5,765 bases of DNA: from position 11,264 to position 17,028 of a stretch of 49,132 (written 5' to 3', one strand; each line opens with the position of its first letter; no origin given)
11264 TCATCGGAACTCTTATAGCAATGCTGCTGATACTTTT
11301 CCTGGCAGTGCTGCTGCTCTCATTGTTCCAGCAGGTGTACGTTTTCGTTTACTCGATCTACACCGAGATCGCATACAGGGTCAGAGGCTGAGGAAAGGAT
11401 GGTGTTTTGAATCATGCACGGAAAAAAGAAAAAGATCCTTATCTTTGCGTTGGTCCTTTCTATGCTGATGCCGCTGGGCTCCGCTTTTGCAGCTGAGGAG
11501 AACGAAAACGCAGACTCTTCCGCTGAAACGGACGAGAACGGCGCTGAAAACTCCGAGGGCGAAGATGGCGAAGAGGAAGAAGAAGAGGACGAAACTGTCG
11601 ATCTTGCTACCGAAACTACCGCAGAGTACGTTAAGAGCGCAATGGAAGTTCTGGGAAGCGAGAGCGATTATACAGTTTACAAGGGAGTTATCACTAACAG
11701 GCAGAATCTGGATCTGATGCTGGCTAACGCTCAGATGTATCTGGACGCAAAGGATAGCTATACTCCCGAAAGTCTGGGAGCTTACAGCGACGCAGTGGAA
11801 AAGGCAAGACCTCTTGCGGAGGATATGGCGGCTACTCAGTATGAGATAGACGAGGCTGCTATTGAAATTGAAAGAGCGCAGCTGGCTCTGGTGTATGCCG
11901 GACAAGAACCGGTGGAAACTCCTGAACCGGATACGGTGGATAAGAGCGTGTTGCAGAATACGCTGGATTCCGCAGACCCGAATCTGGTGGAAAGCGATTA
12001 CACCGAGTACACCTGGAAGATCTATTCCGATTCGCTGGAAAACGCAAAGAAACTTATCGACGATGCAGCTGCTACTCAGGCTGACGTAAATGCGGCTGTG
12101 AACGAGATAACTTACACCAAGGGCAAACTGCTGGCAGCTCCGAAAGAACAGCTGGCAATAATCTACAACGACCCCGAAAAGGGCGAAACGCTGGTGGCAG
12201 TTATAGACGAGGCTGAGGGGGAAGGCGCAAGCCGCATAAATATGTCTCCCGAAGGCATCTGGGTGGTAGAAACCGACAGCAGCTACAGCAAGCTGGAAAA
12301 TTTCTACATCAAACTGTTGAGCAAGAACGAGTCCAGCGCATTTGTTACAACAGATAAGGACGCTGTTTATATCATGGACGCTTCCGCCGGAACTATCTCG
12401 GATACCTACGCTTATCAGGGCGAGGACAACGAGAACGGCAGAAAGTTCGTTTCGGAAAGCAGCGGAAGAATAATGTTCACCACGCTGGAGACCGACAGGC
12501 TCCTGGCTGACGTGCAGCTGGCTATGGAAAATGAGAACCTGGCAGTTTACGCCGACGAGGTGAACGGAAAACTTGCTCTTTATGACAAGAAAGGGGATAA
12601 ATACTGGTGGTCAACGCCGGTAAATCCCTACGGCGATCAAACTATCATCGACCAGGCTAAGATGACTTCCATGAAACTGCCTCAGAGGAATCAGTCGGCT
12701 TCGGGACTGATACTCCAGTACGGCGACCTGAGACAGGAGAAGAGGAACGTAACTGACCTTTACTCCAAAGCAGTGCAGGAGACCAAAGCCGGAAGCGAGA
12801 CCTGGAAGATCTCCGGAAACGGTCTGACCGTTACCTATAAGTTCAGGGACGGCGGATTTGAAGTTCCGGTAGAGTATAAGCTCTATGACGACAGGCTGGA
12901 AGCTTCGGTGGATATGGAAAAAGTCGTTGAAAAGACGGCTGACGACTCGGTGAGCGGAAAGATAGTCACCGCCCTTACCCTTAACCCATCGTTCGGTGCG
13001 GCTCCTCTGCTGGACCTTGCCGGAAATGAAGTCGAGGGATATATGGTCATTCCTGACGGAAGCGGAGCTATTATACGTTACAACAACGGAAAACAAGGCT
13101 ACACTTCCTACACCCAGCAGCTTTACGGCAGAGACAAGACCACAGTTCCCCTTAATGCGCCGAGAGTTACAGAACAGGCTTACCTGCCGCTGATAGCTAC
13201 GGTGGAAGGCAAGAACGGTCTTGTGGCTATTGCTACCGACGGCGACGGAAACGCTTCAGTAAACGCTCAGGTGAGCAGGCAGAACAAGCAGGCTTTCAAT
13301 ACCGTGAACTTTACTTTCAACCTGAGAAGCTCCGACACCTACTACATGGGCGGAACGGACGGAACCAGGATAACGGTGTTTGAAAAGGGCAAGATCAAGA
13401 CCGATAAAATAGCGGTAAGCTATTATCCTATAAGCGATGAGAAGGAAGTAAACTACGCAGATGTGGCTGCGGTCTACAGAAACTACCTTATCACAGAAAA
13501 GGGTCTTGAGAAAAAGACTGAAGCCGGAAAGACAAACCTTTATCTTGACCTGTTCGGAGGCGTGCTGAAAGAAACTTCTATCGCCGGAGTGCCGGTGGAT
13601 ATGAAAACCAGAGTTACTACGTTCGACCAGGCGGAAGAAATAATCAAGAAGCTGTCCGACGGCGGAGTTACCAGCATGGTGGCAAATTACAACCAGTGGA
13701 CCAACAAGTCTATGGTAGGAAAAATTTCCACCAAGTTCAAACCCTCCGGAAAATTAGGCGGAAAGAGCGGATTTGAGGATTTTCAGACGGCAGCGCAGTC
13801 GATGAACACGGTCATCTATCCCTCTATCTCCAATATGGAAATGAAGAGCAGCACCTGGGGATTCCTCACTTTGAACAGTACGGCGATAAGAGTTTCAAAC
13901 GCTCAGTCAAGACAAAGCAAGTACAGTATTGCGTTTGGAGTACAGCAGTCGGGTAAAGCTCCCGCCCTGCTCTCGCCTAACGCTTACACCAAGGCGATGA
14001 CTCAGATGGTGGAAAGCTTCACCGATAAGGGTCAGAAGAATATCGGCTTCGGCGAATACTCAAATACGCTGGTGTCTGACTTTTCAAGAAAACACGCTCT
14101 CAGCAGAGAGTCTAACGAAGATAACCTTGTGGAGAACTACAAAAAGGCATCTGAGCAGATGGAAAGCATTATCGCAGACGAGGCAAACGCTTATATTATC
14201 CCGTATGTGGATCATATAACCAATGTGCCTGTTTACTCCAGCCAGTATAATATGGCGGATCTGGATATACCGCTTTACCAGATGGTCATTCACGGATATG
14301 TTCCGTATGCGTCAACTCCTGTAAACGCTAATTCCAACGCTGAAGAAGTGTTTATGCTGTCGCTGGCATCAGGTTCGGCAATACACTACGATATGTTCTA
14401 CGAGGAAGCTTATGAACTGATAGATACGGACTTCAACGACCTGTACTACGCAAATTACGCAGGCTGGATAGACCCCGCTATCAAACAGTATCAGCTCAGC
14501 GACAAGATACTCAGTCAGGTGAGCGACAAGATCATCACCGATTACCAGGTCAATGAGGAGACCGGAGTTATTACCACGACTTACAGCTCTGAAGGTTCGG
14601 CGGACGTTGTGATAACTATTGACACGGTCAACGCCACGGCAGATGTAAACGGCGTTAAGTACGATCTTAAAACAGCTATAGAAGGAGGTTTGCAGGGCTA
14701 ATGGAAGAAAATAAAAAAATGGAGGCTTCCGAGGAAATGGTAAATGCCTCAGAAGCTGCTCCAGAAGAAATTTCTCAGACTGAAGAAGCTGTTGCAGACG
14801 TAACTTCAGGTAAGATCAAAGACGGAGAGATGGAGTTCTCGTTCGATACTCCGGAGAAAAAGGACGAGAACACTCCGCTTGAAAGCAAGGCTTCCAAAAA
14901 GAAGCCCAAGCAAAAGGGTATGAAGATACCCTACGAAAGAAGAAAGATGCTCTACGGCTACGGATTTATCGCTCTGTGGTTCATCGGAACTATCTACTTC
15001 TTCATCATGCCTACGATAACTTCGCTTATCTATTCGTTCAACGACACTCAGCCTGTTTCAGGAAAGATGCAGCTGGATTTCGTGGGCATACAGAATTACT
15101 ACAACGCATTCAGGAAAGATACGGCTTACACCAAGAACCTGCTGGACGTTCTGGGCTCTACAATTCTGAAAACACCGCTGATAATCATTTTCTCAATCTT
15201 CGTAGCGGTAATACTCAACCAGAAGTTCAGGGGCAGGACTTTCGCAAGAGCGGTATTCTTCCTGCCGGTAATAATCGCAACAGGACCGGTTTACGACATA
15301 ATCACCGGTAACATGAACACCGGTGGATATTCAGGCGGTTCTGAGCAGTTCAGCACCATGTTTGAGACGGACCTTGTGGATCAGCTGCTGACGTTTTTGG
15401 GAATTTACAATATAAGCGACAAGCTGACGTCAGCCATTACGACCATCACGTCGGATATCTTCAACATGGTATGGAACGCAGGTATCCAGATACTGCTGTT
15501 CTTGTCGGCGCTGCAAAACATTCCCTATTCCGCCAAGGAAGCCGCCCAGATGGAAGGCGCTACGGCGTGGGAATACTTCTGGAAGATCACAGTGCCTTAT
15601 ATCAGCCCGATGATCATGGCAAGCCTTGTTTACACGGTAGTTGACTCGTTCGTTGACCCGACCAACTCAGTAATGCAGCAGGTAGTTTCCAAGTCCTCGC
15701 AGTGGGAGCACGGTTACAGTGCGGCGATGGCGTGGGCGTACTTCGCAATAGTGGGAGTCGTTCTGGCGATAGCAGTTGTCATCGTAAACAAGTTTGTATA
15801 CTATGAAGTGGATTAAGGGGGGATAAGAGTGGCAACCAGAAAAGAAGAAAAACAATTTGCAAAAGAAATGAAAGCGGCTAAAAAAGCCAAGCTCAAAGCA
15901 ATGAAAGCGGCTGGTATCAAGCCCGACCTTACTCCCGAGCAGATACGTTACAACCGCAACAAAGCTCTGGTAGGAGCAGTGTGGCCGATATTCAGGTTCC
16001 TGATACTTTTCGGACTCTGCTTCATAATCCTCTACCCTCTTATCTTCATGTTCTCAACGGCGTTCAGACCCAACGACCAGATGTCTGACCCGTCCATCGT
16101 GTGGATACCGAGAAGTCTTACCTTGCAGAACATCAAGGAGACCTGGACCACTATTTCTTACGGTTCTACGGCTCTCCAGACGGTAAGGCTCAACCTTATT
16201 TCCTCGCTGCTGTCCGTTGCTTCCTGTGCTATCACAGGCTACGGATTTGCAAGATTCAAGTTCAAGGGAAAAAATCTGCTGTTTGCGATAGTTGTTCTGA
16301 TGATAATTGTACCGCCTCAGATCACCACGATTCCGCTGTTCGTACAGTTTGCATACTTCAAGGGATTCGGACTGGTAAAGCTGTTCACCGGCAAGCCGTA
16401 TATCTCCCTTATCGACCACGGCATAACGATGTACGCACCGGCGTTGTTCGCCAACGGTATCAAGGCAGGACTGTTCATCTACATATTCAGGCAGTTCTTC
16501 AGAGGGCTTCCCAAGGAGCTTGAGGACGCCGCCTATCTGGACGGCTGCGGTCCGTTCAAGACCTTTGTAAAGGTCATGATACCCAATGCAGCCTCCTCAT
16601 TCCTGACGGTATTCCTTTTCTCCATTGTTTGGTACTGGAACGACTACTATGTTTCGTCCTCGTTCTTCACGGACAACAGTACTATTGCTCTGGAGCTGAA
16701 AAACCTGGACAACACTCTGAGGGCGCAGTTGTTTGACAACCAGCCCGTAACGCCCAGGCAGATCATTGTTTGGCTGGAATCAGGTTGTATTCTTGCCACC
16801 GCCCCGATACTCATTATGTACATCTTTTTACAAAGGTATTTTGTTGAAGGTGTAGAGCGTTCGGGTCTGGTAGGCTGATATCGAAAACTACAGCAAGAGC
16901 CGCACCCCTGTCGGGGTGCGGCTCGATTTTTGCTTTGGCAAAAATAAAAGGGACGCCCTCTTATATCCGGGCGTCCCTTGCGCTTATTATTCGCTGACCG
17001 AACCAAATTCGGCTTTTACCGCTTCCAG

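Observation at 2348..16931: Twelve-gene single-promoter ABC locus built from mismatched parts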

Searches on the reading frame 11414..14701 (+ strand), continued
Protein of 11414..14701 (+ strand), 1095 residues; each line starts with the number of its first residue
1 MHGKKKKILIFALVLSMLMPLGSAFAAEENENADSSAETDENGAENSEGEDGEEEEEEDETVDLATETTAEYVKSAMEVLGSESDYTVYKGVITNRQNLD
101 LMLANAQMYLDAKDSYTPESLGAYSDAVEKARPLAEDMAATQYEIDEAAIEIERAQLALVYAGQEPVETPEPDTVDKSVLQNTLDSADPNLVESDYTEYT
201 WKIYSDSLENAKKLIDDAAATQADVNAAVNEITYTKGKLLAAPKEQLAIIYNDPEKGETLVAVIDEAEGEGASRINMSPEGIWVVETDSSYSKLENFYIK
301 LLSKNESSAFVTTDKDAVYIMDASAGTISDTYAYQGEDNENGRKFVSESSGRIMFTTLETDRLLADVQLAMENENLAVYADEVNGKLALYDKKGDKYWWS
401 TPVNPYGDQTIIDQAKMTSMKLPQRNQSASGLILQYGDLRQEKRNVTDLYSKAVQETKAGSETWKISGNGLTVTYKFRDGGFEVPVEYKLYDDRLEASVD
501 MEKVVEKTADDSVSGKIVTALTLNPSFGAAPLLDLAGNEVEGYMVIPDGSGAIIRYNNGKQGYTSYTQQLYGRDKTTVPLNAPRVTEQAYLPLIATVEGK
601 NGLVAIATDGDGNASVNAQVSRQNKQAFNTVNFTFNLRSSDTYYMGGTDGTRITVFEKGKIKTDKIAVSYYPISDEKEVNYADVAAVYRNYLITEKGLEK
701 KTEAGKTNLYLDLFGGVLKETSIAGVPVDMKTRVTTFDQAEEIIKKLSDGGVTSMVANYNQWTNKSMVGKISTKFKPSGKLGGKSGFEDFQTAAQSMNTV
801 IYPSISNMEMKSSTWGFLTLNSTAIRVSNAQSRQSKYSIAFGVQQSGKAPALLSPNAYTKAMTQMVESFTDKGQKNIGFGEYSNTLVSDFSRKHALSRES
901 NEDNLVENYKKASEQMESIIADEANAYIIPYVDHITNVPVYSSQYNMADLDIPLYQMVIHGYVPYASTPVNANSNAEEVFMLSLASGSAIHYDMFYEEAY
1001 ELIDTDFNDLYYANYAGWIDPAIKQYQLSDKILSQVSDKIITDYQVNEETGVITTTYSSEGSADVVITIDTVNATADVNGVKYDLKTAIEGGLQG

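Call 65: search_solved_structures(query=A1, max_evalue=10, show_alignments=3)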
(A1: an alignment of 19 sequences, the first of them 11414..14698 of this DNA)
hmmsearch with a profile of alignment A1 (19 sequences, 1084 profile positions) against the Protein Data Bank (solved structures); distinct sequences matched with E-value up to 10: 4.
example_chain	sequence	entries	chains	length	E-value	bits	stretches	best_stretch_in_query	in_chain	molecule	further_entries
9cpo_B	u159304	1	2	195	0.29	12.2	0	897-934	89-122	Non-structural protein 8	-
1a81_A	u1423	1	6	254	0.63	11.1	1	180-255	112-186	SYK KINASE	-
7q5t_AAA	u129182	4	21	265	0.68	11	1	180-255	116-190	Tyrosine-protein kinase SYK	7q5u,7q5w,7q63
7sa7_A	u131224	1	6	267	0.69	11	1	180-255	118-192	Tyrosine-protein kinase SYK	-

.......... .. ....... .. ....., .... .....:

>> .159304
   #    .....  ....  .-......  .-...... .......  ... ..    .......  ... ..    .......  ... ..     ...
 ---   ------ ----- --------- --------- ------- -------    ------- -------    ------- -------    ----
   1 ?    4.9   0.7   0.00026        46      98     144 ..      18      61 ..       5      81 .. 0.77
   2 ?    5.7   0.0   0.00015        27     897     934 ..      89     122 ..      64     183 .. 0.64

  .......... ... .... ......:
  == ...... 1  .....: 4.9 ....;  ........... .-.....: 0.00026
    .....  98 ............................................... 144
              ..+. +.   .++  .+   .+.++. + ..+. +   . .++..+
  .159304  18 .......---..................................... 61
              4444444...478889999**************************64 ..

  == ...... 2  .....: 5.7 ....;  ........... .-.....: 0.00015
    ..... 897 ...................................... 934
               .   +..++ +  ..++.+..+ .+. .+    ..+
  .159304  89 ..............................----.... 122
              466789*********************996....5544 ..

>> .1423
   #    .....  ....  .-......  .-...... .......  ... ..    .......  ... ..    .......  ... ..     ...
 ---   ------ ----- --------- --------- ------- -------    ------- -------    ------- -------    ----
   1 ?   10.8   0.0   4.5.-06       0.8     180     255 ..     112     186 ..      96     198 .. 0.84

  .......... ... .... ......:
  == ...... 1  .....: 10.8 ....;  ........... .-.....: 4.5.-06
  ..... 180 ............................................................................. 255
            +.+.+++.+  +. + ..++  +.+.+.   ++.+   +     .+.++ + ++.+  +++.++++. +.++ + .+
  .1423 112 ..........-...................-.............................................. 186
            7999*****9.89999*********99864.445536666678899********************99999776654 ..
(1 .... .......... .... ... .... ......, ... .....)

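Call 92: search_protein_representatives(alignment_id=A1)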
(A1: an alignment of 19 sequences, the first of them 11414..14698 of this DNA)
Query: 19 sequences, 1084 profile positions. Proteins with E-value up to 0.001 (for the whole library): 9144; up to 1e-10: 5719; up to 1e-30: 3524. The best 150 are listed.
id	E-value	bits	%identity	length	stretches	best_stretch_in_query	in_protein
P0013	0.0e+00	1875.5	-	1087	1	1-1084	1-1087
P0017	0.0e+00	1124.7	-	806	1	1-804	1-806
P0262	0.0e+00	1015.7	-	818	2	330-1083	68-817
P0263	8.3e-280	947.8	-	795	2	354-1083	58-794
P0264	2.4e-265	900.0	-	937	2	215-1075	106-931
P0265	7.7e-260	881.7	-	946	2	190-1082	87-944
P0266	2.7e-254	863.3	-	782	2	352-1083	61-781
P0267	1.3e-248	844.5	-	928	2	248-1080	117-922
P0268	1.4e-242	824.6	-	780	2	350-1081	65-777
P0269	3.8e-227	773.4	-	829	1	352-1081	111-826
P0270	1.6e-216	738.3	-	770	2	353-1081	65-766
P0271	2.1e-203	694.8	-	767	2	354-1075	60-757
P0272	3.4e-198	677.6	-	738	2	362-1074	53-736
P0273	1.1e-195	669.3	-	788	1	346-1081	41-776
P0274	3.2e-195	667.8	-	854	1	346-1081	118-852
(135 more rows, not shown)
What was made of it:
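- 11414..14701 (+): 1095-aa secreted DUF5696 protein: FIVAR helices, beta domains, a (beta/alpha)8 barrel and a C-terminal beta sandwich; candidate new glycoside hydrolase family. The family has 3,524 clusters at 50% identity with E<=1e-30 (call 92).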

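Call 96: find_encoding_contigs(protein=P0148, flank=10000, max_places=2)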
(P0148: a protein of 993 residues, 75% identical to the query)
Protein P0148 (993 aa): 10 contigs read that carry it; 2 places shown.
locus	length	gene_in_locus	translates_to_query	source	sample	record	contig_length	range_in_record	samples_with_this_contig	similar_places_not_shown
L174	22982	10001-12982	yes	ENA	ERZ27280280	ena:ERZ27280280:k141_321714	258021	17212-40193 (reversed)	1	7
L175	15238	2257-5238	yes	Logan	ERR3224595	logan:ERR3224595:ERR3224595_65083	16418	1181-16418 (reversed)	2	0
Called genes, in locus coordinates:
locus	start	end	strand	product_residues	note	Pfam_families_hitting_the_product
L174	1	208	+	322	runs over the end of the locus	PF03186:CobD_Cbib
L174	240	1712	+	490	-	PF13091:PLDc_2, PF00614:PLDc (weak), PF13091:PLDc_2, PF00614:PLDc (weak)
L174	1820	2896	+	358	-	PF13354:Beta-lactamase2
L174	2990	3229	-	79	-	-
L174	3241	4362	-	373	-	PF09992:NAGPA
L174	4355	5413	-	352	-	PF00535:Glycos_transf_2, PF04138:GtrA_DPMS_TM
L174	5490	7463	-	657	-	PF00884:Sulfatase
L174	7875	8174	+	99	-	PF01740:STAS, PF13466:STAS_2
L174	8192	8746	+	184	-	-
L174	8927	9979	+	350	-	PF00364:Biotin_lipoyl (faint), PF25917:BSH_RND, PF25919:BSH_CusB (faint), PF25973:BSH_CzcB (faint), PF25967:RND-MFP_C (weak), PF25975:CzcB_C, PF25989:YknX_C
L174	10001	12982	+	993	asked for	PF12704:MacB_PCD (faint), PF02687:FtsX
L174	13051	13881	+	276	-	PF01048:PNP_UDP_1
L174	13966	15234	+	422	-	PF01979:Amidohydro_1, PF07969:Amidohydro_3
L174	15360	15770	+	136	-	PF13581:HATPase_c_2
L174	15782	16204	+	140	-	-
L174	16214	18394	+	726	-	PF03412:Peptidase_C39, PF13529:Peptidase_C39_2 (weak), PF00664:ABC_membrane, PF02463:SMC_N (faint), PF00005:ABC_tran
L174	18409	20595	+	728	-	PF02463:SMC_N (faint), PF00664:ABC_membrane, PF00005:ABC_tran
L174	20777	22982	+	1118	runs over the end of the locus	PF00532:Peripla_BP_1, PF13377:Peripla_BP_3, PF00563:EAL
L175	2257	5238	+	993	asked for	PF12704:MacB_PCD (faint), PF02687:FtsX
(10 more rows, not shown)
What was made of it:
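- The L174 pair is near GT2/GtrA, NAGPA and sulfatase genes (call 96).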

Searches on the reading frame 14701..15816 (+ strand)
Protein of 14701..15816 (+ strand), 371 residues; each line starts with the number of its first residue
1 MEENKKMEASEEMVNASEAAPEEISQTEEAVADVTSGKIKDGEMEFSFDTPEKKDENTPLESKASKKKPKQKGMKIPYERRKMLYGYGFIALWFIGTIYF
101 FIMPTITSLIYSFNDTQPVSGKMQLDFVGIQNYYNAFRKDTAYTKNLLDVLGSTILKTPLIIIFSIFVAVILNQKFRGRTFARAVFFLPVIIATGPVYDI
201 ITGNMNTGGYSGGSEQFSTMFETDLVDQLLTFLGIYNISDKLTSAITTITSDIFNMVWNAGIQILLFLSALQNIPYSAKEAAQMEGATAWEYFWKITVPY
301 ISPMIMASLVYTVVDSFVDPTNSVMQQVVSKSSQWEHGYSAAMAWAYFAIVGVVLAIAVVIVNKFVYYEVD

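Call 4: search_protein_families(library=pfam, proteins=[window:14701-15816:+], max_evalue=0.01)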
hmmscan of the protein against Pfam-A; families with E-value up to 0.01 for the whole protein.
window:14701-15816:+ (371 aa): 1 family
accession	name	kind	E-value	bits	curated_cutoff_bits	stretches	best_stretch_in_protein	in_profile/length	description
PF00528.27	BPD_transp_1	-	1.6e-06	28.4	26.4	1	144-360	16-169/184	Binding-protein-dependent transport system inner membrane component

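Call 5: search_protein_families(library=ncbifam, proteins=[window:14701-15816:+], max_evalue=0.01)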
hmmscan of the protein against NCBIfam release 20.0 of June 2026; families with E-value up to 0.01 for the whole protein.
window:14701-15816:+ (371 aa): 16 families
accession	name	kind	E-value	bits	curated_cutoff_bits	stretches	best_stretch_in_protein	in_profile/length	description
NF007852.0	PRK10561.1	equivalog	5.5e-15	56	335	1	85-320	13-230/295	sn-glycerol-3-phosphate ABC transporter permease UgpA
TIGR00969.1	3a0106s02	subfamily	2.4e-08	33.8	240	1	271-314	166-209/272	sulfate ABC transporter permease subunit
TIGR02140.1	permease_CysW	equivalog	1.1e-05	25.1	329.1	1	129-193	32-96/261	sulfate ABC transporter permease subunit CysW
NF040932.1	ABC_arch_GlcU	equivalog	1.8e-05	24.5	340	1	262-318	147-203/272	glucose ABC transporter permease GlcU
TIGR01581.1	Mo_ABC_porter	hypoth_equivalog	0.00015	21.3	210.3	1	262-313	117-168/225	ABC transporter permease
NF008231.0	PRK10998.1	equivalog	0.00019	21.1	261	1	219-362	124-277/296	maltose ABC transporter permease MalG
NF006939.0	PRK09421.1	equivalog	0.00019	20.9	262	0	270-314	115-159/230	molybdate ABC transporter permease subunit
TIGR03416.1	ABC_choXWV_perm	equivalog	0.0002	20.9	363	1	262-314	164-216/267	choline ABC transporter permease subunit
TIGR02138.1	phosphate_pstC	equivalog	0.00024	20.2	196.45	1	269-312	173-216/296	phosphate ABC transporter permease subunit PstC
TIGR02141.1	modB_ABC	equivalog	0.00039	20.1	182.6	0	268-311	100-143/208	molybdate ABC transporter permease subunit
NF008232.0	PRK10999.1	equivalog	0.00046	19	392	1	264-310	391-441/520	maltose ABC transporter permease MalF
TIGR02139.1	permease_CysT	equivalog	0.001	18.8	246.1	0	270-309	154-193/265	sulfate ABC transporter permease subunit CysT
NF008208.0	PRK10971.1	equivalog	0.0018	17.8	415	1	123-317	37-209/277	sulfate/thiosulfate ABC transporter permease CysT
NF040931.1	ABC_arch_GlcT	equivalog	0.004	16.8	360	0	96-309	9-205/278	glucose ABC transporter permease GlcT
NF007889.0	PRK10592.1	equivalog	0.0043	16.7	476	0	266-318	158-218/281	putrescine ABC transporter permease PotI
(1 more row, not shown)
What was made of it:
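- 14701..15816 (+): PermA2: second MalF/UgpA-like permease, with an N-terminal low-complexity charged extension of about 85 aa. BPD_transp_1 and UgpA hits (calls 4, 5).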

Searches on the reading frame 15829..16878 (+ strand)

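Call 4: search_protein_families(library=pfam, proteins=[window:15829-16878:+], max_evalue=0.01)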
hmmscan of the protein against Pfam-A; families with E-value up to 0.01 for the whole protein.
window:15829-16878:+ (349 aa): 1 family
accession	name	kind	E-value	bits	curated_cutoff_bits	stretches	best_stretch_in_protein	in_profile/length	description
PF00528.27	BPD_transp_1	-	2.4e-19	70.2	26.4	1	136-342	4-182/184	Binding-protein-dependent transport system inner membrane component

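Call 5: search_protein_families(library=ncbifam, proteins=[window:15829-16878:+], max_evalue=0.01)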
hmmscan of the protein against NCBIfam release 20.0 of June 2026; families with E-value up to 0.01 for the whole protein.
window:15829-16878:+ (349 aa): 12 families
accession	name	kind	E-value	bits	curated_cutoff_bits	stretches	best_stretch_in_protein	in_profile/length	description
NF008231.0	PRK10998.1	equivalog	7e-18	65.2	261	1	116-346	86-293/296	maltose ABC transporter permease MalG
NF008210.0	PRK10973.1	equivalog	6.5e-17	62.1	297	1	54-342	10-276/281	sn-glycerol-3-phosphate ABC transporter permease UgpE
NF040932.1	ABC_arch_GlcU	equivalog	6.1e-16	58.9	340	1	58-343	7-265/272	glucose ABC transporter permease GlcU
TIGR01581.1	Mo_ABC_porter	hypoth_equivalog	1.6e-11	44.1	210.3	1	116-260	20-162/225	ABC transporter permease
NF040839.1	tungstate_WtpB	equivalog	8.5e-09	35.4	340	1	115-260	46-184/251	tungstate ABC transporter permease WtpB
NF006939.0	PRK09421.1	equivalog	3.7e-08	33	262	1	118-261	15-153/230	molybdate ABC transporter permease subunit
TIGR02141.1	modB_ABC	equivalog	1.1e-07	31.7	182.6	1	118-262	3-141/208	molybdate ABC transporter permease subunit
TIGR02139.1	permease_CysT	equivalog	4.8e-06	26.4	246.1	1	103-308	37-238/265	sulfate ABC transporter permease subunit CysT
TIGR00969.1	3a0106s02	subfamily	1.4e-05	24.7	240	1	96-263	44-205/272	sulfate ABC transporter permease subunit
NF040931.1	ABC_arch_GlcT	equivalog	0.00011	21.9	360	1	65-277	10-223/278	glucose ABC transporter permease GlcT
NF007047.0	PRK09500.1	equivalog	0.00018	21.2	326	1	65-290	15-216/257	spermidine/putrescine ABC transporter permease PotC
TIGR02140.1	permease_CysW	equivalog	0.0041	16.6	329.1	0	65-255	15-183/261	sulfate ABC transporter permease subunit CysW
